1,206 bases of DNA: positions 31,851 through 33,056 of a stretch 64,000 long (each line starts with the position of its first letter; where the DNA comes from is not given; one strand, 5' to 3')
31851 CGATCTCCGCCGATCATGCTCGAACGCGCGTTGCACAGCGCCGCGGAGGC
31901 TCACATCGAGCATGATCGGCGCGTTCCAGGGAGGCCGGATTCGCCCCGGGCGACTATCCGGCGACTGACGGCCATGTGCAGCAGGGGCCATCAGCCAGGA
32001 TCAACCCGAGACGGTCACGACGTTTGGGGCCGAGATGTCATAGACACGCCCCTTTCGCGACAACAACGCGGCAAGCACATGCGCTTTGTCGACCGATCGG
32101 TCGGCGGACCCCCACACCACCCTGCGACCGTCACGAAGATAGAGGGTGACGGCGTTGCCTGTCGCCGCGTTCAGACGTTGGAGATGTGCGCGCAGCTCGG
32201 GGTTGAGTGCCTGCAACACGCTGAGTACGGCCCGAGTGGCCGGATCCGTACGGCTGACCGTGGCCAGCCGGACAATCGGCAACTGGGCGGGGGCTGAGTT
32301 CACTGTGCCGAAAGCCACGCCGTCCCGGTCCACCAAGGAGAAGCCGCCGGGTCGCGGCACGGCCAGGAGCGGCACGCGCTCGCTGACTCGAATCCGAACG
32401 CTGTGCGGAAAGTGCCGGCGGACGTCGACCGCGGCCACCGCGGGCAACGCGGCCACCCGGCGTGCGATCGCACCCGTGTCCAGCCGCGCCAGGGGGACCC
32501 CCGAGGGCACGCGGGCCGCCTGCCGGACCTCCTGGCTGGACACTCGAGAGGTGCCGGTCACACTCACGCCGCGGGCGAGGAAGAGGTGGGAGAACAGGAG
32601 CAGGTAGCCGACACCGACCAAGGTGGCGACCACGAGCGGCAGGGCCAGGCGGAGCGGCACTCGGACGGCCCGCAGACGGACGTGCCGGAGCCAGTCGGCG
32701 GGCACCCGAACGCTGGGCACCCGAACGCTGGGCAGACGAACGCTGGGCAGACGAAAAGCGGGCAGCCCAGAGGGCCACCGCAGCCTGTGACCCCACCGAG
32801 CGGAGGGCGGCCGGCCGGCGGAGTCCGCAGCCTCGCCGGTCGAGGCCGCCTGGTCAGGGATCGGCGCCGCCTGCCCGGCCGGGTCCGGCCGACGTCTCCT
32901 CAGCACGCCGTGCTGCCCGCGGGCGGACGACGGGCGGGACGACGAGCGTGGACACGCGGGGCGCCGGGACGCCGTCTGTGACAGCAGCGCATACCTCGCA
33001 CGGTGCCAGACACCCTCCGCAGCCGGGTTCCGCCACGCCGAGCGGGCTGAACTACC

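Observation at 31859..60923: Family of palindromic interspersed elements (16-bp perfect inverted-repeat arms, ~30-bp spacer) at three promoter-proximal sites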

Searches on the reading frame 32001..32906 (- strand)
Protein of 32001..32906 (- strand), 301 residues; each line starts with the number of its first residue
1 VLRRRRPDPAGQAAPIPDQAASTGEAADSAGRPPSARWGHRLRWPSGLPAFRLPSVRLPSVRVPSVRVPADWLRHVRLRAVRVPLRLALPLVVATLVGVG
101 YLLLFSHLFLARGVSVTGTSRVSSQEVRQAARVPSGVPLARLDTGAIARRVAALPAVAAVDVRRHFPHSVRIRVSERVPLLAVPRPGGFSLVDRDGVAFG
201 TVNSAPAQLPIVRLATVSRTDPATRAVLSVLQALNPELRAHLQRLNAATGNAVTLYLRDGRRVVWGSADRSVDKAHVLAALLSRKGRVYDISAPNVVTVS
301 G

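Call 17: search_protein_families(library=pfam, proteins=[window:32001-32906:-], max_evalue=0.01)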
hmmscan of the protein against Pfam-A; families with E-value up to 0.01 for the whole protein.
window:32001-32906:- (301 aa): 2 families
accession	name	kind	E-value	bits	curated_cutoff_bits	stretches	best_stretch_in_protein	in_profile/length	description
PF08478.15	POTRA_1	-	3.1e-16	59.9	23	1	112-177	4-69/69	POTRA domain, FtsQ-type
PF03799.20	FtsQ_DivIB_C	-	5.1e-11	43.9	21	1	187-285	7-103/114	Cell division protein FtsQ/DivIB, C-terminal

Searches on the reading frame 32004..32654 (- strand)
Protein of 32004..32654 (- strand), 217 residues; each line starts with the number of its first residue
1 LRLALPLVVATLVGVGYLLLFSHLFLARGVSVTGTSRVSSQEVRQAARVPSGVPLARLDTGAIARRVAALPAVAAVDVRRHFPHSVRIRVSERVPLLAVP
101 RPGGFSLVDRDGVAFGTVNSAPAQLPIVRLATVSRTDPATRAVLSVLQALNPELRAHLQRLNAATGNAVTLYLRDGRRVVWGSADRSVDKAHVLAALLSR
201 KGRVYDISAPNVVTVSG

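Call 31: find_homologous_proteins(query=window:32004-32654:-, max_evalue=1e-10)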
Query seq(217 aa) (217 aa): 103 proteins with E <= 1e-10 among 7353 candidates.
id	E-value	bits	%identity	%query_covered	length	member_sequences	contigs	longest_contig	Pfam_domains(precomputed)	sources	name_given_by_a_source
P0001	1.6e-126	438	100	100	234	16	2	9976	PF08478.16,PF03799.21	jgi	-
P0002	3.0e-70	254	63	97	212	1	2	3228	PF08478.16,PF03799.21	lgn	-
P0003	2.0e-68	248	65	92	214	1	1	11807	PF08478.16,PF03799.21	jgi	jgi:cell division protein FtsQ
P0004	6.6e-66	240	62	93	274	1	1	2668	PF08478.16,PF03799.21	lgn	-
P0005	1.5e-65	239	63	94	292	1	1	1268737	PF08478.16,PF03799.21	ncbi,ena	-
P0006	4.2e-64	234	59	99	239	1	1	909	PF08478.16,PF03799.21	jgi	jgi:cell division protein FtsQ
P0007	1.4e-60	222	59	93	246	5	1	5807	PF08478.16,PF03799.21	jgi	jgi:cell division protein FtsQ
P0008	1.9e-55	206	53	94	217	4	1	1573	PF08478.16,PF03799.21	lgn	-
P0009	1.1e-49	187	55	89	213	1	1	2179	PF08478.16,PF03799.21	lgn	-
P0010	5.6e-48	181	49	92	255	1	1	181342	PF08478.16,PF03799.21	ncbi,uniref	ncbi:cell division protein FtsQ/DivIB [Plantactinospora sp. GCM10030261]|uniref:cell division protei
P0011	4.1e-47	179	49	97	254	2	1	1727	PF08478.16,PF03799.21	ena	-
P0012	1.3e-41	161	43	97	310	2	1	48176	PF08478.16,PF03799.21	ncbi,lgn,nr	ncbi:MAG TPA: FtsQ-type POTRA domain-containing protein [Actinomycetales bacterium]|nr:FtsQ-type POT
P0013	1.4e-41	161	50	95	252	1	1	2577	PF08478.16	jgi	jgi:cell division protein FtsQ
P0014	3.3e-41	159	51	92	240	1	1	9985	PF08478.16,PF03799.21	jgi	jgi:cell division protein FtsQ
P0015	3.7e-41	159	44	96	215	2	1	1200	PF08478.16,PF03799.21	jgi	jgi:cell division protein FtsQ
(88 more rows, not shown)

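Call 32: find_encoding_contigs(protein=P0005, flank=10000, max_places=2)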
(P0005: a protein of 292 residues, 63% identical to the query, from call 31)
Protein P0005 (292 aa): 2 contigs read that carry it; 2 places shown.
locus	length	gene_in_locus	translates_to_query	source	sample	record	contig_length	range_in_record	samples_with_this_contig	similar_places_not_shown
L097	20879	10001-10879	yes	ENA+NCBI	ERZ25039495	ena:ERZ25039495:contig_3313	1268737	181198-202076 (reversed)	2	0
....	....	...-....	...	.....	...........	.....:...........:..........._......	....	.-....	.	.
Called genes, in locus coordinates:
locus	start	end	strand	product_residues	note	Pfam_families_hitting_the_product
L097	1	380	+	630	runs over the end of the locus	PF03717:PBP_dimer, PF00905:Transpeptidase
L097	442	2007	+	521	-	PF01225:Mur_ligase, PF08245:Mur_ligase_M, PF02875:Mur_ligase_C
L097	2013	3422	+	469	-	PF01225:Mur_ligase (weak), PF08245:Mur_ligase_M, PF02875:Mur_ligase_C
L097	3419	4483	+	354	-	PF00953:Glycos_transf_4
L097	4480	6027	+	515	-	PF21799:MurD-like_N (weak), PF08245:Mur_ligase_M, PF02875:Mur_ligase_C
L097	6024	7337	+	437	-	PF01098:FTSW_RODA_SPOVE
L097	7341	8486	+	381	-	PF03033:Glyco_transf_28, PF04101:Glyco_tran_28_C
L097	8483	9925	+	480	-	PF01225:Mur_ligase, PF08245:Mur_ligase_M, PF02875:Mur_ligase_C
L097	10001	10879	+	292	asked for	PF08478:POTRA_1, PF03799:FtsQ_DivIB_C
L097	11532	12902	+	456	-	PF00091:Tubulin, PF12327:FtsZ_C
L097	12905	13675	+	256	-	PF02578:Cu-oxidase_4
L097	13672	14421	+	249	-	PF01168:Ala_racemase_N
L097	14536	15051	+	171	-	PF04472:SepF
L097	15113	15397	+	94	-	PF02325:CCB3_YggT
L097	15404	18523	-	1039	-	PF00133:tRNA-synt_1, PF09334:tRNA-synt_1g (faint), PF08264:Anticodon_1, PF19302:DUF5915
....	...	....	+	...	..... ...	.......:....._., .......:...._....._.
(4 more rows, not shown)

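Call 33: find_encoding_contigs(protein=P0003, flank=10000, max_places=2)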
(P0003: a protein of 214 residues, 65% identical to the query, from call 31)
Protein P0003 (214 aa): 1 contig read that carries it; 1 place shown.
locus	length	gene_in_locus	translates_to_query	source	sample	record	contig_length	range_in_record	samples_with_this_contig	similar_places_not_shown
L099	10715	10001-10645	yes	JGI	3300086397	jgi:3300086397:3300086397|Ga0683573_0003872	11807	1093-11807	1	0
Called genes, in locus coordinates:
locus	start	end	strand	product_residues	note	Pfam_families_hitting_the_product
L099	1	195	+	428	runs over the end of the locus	?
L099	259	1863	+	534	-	PF01225:Mur_ligase (weak), PF08245:Mur_ligase_M, PF02875:Mur_ligase_C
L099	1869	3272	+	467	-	PF08245:Mur_ligase_M, PF02875:Mur_ligase_C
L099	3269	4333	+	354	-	PF10555:MraY_sig1 (faint), PF00953:Glycos_transf_4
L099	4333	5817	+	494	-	PF01262:AlaDh_PNT_C (weak), PF07992:Pyr_redox_2 (weak), PF00070:Pyr_redox (faint), PF13450:NAD_binding_8 (faint), PF21799:MurD-like_N (weak), PF08245:Mur_ligase_M, PF02875:Mur_ligase_C (weak)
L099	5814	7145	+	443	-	PF01098:FTSW_RODA_SPOVE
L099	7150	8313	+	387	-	PF03033:Glyco_transf_28, PF04101:Glyco_tran_28_C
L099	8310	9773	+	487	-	PF01225:Mur_ligase, PF08245:Mur_ligase_M, PF02875:Mur_ligase_C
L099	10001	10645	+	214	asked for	PF08478:POTRA_1, PF03799:FtsQ_DivIB_C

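Call 89: find_encoding_contigs(protein=P0001, flank=2500, max_places=10)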
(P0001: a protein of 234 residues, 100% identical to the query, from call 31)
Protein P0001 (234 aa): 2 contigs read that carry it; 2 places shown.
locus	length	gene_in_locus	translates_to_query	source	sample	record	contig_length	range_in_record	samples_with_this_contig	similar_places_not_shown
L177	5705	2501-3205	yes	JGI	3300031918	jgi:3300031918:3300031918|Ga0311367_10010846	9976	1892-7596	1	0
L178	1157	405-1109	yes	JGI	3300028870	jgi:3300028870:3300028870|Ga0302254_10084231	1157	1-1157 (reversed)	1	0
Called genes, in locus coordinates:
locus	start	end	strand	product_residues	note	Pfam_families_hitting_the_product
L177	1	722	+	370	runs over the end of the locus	PF03033:Glyco_transf_28, PF04101:Glyco_tran_28_C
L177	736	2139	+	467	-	PF01225:Mur_ligase, PF08245:Mur_ligase_M, PF02875:Mur_ligase_C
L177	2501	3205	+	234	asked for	PF08478:POTRA_1, PF03799:FtsQ_DivIB_C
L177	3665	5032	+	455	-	PF00091:Tubulin, PF12327:FtsZ_C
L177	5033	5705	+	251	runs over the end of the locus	PF02578:Cu-oxidase_4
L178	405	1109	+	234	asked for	PF08478:POTRA_1, PF03799:FtsQ_DivIB_C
